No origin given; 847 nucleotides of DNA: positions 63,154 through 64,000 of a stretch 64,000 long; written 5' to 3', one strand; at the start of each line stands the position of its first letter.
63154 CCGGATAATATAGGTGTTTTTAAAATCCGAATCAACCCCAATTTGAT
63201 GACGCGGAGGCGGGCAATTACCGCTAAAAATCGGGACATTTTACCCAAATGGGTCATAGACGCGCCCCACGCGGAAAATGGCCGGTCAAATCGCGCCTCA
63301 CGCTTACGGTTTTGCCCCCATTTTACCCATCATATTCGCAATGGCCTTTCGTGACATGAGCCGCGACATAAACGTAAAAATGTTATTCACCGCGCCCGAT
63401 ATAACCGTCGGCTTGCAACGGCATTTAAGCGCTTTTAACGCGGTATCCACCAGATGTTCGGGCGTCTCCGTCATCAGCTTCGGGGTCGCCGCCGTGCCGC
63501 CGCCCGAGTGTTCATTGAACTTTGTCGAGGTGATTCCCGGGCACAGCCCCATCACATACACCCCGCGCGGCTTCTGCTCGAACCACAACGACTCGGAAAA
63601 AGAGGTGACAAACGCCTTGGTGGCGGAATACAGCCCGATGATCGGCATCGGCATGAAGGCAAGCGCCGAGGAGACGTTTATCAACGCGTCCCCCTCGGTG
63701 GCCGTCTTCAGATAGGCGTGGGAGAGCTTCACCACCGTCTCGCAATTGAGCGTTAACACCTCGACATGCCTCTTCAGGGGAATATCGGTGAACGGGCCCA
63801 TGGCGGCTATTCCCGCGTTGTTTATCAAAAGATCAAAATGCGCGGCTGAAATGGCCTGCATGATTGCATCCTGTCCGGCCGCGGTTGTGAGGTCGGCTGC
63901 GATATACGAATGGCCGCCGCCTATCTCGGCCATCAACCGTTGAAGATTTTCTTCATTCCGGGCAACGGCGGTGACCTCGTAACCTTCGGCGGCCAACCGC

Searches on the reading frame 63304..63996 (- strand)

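Call 17: search_protein_families(library=pfam, proteins=[window:63304-63996:-], max_evalue=0.01)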
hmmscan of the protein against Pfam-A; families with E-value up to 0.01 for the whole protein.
window:63304-63996:- (230 aa): 3 families
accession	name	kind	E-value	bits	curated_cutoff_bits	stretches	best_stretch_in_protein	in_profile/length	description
PF00106.31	adh_short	-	7e-32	110.9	26.6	1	1-163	20-189/195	short chain dehydrogenase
PF13561.12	adh_short_C2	-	1.8e-20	74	27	1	1-173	16-193/236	Enoyl-(Acyl carrier protein) reductase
PF08659.16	KR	-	0.00018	21.9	22.6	1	14-136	41-162/180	KR domain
